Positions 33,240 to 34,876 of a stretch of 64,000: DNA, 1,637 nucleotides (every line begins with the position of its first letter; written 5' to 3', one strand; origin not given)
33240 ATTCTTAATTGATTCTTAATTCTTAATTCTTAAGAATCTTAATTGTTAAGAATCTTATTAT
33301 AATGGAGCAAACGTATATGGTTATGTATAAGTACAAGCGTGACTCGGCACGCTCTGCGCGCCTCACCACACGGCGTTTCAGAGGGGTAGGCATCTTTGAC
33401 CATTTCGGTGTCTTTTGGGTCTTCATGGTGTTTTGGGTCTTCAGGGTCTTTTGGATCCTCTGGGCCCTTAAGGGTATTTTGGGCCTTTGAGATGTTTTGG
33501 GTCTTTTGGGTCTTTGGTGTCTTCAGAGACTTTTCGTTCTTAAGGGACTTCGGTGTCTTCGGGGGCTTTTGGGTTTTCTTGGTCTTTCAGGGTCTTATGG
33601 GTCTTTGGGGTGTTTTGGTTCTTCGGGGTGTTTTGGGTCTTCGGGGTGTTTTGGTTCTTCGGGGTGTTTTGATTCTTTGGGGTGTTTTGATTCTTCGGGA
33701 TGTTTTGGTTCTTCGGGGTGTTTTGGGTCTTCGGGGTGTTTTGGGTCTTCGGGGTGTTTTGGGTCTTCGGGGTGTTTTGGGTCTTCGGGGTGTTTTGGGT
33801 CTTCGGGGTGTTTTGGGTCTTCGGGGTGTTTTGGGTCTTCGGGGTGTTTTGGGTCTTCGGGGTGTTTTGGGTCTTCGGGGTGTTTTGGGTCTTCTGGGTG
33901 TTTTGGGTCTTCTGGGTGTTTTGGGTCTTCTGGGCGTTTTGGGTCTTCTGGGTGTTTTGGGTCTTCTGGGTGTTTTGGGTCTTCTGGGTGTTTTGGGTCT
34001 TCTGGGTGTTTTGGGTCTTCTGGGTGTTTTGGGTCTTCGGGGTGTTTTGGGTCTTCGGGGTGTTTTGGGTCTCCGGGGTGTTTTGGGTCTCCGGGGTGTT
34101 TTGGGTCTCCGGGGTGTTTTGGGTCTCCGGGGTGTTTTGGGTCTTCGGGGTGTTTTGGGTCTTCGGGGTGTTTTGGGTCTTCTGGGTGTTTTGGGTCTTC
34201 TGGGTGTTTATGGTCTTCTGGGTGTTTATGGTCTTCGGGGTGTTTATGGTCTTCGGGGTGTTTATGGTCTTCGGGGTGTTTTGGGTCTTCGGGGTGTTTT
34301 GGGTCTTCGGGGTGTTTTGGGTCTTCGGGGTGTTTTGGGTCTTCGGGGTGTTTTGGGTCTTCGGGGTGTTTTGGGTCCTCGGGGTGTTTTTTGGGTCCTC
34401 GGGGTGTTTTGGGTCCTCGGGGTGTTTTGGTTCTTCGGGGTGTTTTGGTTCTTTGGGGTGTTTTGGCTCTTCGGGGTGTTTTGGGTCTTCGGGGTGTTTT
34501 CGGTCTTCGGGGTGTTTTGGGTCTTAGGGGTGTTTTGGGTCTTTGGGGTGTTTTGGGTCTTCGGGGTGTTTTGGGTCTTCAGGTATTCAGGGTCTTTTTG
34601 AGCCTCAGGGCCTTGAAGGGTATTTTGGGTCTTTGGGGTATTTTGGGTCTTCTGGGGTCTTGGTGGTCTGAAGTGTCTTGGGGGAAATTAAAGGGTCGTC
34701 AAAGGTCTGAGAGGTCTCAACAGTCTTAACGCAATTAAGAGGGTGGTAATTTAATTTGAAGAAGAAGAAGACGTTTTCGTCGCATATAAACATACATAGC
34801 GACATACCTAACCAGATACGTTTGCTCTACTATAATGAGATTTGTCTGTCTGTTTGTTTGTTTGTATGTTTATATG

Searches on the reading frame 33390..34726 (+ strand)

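Call 49: search_protein_families(library=pfam, proteins=[window:33491-34726:+, window:33390-34598:+], max_evalue=0.001)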
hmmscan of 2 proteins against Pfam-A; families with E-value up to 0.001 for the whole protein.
window:33491-34726:+ (412 aa): 1 family
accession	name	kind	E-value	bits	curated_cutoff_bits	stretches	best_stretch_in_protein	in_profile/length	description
PF01391.23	Collagen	-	8.8e-31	105.9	27.2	2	177-232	3-58/60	Collagen triple helix repeat (20 copies)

window:33390-34598:+ (403 aa): 1 family
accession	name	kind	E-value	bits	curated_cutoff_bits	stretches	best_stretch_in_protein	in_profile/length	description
PF01391.23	Collagen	-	8.7e-26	89.9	27.2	1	278-326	1-49/60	Collagen triple helix repeat (20 copies)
